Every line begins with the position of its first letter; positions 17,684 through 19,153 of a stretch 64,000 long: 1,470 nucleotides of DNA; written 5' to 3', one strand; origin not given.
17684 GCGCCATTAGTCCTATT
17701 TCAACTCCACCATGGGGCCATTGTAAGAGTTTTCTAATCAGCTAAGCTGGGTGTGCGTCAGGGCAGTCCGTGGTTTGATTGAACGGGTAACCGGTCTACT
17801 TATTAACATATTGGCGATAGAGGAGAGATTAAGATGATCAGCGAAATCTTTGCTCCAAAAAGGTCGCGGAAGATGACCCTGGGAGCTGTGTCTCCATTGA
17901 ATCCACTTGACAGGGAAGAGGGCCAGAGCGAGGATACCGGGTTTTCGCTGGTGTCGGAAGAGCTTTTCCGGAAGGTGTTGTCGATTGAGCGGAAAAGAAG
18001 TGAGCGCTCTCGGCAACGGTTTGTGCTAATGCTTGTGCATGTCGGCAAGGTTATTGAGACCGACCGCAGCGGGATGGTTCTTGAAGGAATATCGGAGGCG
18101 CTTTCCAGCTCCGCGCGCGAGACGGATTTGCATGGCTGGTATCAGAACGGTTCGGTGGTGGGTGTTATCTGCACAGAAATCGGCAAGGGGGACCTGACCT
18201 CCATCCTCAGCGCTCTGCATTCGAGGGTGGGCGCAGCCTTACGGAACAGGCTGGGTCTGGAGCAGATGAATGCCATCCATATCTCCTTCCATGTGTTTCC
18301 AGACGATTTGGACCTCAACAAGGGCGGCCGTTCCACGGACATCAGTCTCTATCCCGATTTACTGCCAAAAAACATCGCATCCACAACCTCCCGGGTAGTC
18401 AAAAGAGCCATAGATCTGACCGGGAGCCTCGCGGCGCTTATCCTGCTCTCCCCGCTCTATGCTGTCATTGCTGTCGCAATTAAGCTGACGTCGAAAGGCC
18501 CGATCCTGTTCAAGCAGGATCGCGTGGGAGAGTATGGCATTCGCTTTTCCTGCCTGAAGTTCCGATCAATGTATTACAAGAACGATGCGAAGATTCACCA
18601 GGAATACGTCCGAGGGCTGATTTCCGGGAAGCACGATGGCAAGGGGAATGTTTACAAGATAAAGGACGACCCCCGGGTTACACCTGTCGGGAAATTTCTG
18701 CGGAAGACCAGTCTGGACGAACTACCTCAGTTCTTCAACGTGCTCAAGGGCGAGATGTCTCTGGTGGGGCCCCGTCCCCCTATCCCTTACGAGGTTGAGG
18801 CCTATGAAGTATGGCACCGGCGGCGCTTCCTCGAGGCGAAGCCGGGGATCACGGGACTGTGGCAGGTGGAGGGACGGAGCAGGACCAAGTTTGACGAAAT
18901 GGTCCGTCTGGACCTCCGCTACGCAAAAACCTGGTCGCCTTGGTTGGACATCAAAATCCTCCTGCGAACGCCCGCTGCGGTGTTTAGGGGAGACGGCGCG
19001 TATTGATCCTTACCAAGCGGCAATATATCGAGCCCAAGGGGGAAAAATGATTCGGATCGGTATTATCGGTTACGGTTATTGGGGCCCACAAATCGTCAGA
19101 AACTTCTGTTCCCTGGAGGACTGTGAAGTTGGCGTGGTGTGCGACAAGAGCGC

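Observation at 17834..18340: Priming phosphoglycosyl transferase fused to a degenerate GGDEF-like domain that retains an RxxD I-site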

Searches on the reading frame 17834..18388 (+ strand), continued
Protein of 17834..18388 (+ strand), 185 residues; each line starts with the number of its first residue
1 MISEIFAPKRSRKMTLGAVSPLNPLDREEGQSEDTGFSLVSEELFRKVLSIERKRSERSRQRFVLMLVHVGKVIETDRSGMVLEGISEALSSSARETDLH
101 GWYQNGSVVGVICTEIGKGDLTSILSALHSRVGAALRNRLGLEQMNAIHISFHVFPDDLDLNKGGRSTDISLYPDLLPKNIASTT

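Call 73: find_encoding_contigs(protein=P0058, flank=5000, max_places=2)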
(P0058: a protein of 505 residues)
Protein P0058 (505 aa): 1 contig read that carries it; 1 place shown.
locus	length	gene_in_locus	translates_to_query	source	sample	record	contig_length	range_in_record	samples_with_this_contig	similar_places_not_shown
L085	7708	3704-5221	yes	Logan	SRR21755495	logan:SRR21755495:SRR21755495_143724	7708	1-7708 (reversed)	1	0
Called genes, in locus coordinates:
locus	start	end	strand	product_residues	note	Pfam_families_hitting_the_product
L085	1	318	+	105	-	?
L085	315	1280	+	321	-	PF00583:Acetyltransf_1 (faint)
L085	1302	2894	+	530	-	PF04321:RmlD_sub_bind, PF05368:NmrA, PF01073:3Beta_HSD, PF01370:Epimerase, PF02719:Polysacc_synt_2, PF07993:NAD_binding_4 (weak), PF13460:NAD_binding_10, PF16363:GDP_Man_Dehyd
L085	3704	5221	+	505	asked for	PF02397:Bac_transf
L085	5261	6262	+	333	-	PF01408:GFO_IDH_MocA, PF03447:NAD_binding_3 (weak), PF02894:GFO_IDH_MocA_C, PF22725:GFO_IDH_MocA_C3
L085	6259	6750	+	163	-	PF25084:LbH_EIF2B (weak), PF25087:GMPPB_C (weak), PF14602:Hexapep_2 (faint), PF00132:Hexapep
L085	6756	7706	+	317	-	?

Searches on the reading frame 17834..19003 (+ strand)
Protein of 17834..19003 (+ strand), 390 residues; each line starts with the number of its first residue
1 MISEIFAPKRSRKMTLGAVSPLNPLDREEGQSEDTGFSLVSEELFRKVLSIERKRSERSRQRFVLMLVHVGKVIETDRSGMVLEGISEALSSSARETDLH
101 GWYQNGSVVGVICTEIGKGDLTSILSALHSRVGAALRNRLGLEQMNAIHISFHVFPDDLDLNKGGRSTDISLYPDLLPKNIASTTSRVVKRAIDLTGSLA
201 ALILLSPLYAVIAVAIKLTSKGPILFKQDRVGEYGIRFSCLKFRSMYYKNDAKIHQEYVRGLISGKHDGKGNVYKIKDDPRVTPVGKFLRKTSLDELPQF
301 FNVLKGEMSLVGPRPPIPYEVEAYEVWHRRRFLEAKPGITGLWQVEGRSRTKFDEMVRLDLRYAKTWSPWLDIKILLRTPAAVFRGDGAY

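Call 3: search_protein_families(library=pfam, proteins=[window:17834-19003:+], max_evalue=10)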
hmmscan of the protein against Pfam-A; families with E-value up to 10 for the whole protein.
window:17834-19003:+ (390 aa): 1 family
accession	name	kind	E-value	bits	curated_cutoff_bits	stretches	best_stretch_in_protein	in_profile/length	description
PF02397.22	Bac_transf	-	2.6e-68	229.5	27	1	190-384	1-178/179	Bacterial sugar transferase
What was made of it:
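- Checked: Bac_transf covers aa 190-384 (call 3).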

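Call 4: search_protein_families(library=ncbifam, proteins=[window:17834-19003:+], max_evalue=10)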
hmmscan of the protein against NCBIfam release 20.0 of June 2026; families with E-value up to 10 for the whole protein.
window:17834-19003:+ (390 aa): 10 families
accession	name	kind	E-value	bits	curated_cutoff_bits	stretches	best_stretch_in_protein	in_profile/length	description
TIGR03025.1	EPS_sugtrans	subfamily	3.4e-90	303.4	295.55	1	178-390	246-445/445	exopolysaccharide biosynthesis polyprenyl glycosylphosphotransferase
TIGR03022.1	WbaP_sugtrans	subfamily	8.3e-78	262.7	403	1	177-390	246-456/456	undecaprenyl-phosphate galactose phosphotransferase WbaP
TIGR03023.1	WcaJ_sugtrans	equivalog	1.2e-77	262.2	410.75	1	112-390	185-453/453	undecaprenyl-phosphate glucose phosphotransferase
NF041877.1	EPS_EpsZ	equivalog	3.1e-67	227.2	800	1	188-389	264-458/459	exopolysaccharide biosynthesis polyisoprenyl-phosphate hexose-1-phosphate transferase EpsZ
NF052601.1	undeca_RfbP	equivalog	2.8e-62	210.2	330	1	182-383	37-235/244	undecaprenyl-phosphate galactose phosphotransferase family protein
NF011751.0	PRK15204.1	equivalog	2.1e-52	178.3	907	1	179-390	269-476/476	undecaprenyl-phosphate galactose phosphotransferase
TIGR03013.1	EpsB_2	subfamily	4.1e-45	154.7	393.35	1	184-388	249-441/443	TIGR03013 family XrtA/PEP-CTERM system glycosyltransferase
NF007518.0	PRK10124.1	equivalog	3.8e-44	151.2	684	1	183-384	267-458/464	undecaprenyl-phosphate glucose phosphotransferase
NF050817.1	PolSacchBiosHfsE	equivalog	3.2e-35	121.8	750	1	184-379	266-455/467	polysaccharide biosynthesis protein HfsE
NF045514.1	glycotran_HepC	equivalog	1.1e-24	87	140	1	182-315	109-211/220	heterocyst development glycosyltransferase HepC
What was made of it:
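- On Monotopic phosphoglycosyl transferase (Bac_transf, PF02397): TIGR03025 scores 303 bits against 295.6 (calls 3, 4).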

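Call 6: search_solved_structures(query=window:17834-19003:+, max_evalue=10, show_alignments=2)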
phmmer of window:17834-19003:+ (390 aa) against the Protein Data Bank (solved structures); distinct sequences matched with E-value up to 10: 9.
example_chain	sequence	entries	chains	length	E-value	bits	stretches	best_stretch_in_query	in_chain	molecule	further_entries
30us_A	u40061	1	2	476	2.7e-54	187.8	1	178-390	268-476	UDP-Gal::undecaprenolphosphate Gal-1-P transferase WbaP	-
9s7s_A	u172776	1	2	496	2.9e-54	187.7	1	178-390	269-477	UDP-Gal::undecaprenolphosphate Gal-1-P transferase WbaP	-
30wc_A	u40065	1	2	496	2.9e-54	187.7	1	178-390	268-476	Undecaprenyl-phosphate galactose phosphotransferase WbaP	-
9s8l_A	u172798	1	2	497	3e-54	187.7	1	178-390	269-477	UDP-Gal::undecaprenolphosphate Gal-1-P transferase WbaP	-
8t53_A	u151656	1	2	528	1.2e-49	172.5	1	178-390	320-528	Undecaprenyl-phosphate galactose phosphotransferase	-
8e37_B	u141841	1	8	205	5.6e-29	104.5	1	188-388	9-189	N,N'-diacetylbacilliosaminyl-1-phosphate transferase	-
8g1n_A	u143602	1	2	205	9.9e-29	103.7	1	188-388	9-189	N,N'-diacetylbacilliosaminyl-1-phosphate transferase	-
7w1i_A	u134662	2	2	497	3.5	9.7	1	294-357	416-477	Carboxylesterase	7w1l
7w1j_A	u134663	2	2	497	3.5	9.7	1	294-357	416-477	Carboxylesterase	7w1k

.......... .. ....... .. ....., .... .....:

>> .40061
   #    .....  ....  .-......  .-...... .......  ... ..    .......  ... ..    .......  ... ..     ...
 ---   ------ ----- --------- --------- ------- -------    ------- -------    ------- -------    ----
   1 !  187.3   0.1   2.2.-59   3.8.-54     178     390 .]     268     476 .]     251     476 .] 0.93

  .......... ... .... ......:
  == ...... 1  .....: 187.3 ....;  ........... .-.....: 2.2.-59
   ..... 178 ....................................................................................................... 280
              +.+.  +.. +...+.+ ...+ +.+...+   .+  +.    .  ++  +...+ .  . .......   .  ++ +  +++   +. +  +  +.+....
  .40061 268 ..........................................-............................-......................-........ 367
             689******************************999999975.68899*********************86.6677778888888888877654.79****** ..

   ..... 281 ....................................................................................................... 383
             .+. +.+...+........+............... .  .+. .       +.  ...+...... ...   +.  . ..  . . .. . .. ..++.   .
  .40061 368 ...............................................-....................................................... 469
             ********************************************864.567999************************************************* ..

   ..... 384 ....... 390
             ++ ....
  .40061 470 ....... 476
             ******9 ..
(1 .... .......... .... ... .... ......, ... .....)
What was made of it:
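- Tried and rejected: phmmer of the full protein against PDB found only PGTs (call 6).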

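Call 53: list_cluster_members(proteins=[window:17834-19003:+, P0057, P0124, P0066, P0052])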
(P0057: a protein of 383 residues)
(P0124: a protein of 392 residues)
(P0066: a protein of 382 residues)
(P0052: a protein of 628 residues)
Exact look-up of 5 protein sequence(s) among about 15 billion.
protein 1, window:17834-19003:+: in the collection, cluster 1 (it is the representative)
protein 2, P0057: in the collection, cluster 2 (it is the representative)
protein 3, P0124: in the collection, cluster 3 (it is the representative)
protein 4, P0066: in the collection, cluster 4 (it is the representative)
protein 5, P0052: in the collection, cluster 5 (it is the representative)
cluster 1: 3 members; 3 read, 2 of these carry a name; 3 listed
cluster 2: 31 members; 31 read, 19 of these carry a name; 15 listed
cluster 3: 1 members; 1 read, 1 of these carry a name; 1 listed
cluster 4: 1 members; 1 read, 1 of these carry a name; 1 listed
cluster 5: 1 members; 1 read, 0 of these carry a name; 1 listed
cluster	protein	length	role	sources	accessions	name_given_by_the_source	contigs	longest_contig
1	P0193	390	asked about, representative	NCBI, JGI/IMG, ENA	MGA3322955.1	MAG: sugar transferase [Terriglobia bacterium] | exopolysaccharide biosynthesis polyprenyl glycosylphosphotransferase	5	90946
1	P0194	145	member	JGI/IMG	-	lipopolysaccharide/colanic/teichoic acid biosynthesis glycosyltransferase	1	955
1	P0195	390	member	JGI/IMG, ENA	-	-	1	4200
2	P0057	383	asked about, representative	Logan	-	-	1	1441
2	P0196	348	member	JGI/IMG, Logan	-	lipopolysaccharide/colanic/teichoic acid biosynthesis glycosyltransferase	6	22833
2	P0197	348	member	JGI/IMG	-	lipopolysaccharide/colanic/teichoic acid biosynthesis glycosyltransferase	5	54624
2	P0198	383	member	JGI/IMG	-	lipopolysaccharide/colanic/teichoic acid biosynthesis glycosyltransferase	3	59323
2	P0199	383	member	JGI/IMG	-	lipopolysaccharide/colanic/teichoic acid biosynthesis glycosyltransferase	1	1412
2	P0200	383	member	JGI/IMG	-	lipopolysaccharide/colanic/teichoic acid biosynthesis glycosyltransferase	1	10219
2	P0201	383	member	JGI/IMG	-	lipopolysaccharide/colanic/teichoic acid biosynthesis glycosyltransferase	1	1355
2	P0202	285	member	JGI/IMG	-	lipopolysaccharide/colanic/teichoic acid biosynthesis glycosyltransferase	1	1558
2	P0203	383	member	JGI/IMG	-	lipopolysaccharide/colanic/teichoic acid biosynthesis glycosyltransferase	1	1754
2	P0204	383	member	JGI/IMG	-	lipopolysaccharide/colanic/teichoic acid biosynthesis glycosyltransferase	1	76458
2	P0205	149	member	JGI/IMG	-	lipopolysaccharide/colanic/teichoic acid biosynthesis glycosyltransferase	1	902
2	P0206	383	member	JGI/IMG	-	lipopolysaccharide/colanic/teichoic acid biosynthesis glycosyltransferase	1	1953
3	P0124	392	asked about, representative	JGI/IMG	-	exopolysaccharide biosynthesis polyprenyl glycosylphosphotransferase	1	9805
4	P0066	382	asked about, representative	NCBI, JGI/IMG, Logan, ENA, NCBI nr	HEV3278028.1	MAG TPA: sugar transferase [Terriglobia bacterium] | lipopolysaccharide/colanic/teichoic acid biosynthesis glycosyltransferase | sugar transferase [Terriglobia bacterium]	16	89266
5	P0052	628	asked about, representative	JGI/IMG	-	-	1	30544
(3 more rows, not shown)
